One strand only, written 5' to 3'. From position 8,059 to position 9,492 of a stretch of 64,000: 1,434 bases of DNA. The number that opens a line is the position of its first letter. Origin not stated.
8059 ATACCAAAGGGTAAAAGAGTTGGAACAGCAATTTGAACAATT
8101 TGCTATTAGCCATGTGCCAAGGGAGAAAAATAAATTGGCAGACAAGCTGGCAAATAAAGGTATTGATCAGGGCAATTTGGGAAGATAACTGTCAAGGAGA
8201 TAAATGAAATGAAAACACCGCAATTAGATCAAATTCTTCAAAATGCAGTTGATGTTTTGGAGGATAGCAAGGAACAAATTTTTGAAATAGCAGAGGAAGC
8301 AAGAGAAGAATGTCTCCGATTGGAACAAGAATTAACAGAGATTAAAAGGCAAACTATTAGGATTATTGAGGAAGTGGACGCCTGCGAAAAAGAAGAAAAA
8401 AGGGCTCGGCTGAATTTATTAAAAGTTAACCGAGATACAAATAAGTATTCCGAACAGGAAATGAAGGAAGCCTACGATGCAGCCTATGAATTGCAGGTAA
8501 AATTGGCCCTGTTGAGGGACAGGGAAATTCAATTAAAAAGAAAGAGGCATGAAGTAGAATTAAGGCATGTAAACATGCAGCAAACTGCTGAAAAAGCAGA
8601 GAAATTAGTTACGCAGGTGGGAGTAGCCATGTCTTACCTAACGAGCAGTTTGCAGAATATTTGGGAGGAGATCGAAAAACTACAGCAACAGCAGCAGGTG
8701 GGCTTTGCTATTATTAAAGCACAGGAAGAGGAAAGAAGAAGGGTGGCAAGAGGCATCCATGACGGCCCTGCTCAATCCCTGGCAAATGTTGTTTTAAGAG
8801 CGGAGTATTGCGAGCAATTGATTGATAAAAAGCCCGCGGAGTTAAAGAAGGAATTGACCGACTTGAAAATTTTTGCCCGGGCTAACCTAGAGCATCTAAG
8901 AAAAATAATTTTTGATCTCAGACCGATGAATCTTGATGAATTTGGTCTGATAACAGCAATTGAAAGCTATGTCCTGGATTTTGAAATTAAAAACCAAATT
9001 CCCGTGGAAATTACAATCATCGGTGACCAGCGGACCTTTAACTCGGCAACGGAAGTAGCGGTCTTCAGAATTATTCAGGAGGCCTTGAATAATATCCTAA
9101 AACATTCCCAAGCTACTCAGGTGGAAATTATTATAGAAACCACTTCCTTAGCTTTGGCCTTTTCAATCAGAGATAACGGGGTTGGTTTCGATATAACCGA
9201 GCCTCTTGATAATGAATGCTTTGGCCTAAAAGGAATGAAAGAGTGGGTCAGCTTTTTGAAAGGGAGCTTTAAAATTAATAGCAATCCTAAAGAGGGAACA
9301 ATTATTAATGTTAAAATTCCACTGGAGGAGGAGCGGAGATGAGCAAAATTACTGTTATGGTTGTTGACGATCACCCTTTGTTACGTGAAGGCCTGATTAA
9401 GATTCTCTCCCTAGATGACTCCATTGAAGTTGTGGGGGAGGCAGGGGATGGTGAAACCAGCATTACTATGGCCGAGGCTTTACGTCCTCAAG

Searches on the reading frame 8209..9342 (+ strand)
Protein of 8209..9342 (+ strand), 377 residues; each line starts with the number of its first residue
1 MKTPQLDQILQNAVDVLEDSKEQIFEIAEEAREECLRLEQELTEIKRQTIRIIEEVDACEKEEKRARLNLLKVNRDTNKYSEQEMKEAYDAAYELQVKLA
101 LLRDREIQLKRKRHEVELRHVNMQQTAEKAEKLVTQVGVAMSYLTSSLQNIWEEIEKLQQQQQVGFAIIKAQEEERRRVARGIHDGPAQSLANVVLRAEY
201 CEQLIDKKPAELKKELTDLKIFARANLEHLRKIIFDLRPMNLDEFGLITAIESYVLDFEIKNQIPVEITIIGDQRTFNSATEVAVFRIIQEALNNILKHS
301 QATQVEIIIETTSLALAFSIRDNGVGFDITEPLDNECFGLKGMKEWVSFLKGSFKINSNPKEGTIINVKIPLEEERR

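Call 56: search_protein_families(library=pfam, proteins=[window:8209-9342:+], max_evalue=0.00001)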
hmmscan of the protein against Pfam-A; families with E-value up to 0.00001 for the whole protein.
window:8209-9342:+ (377 aa): 3 families
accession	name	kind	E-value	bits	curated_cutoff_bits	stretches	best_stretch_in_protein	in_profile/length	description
PF05384.16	DegS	-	1.2e-50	171.6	27.6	1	7-165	1-159/159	Sensor protein DegS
PF07730.19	HisKA_3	-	9.2e-15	55.4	24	1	175-241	1-67/68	Histidine kinase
PF02518.31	HATPase_c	-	2.2e-12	47.8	26.4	1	282-373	3-110/111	Histidine kinase-, DNA gyrase B-, and HSP90-like ATPase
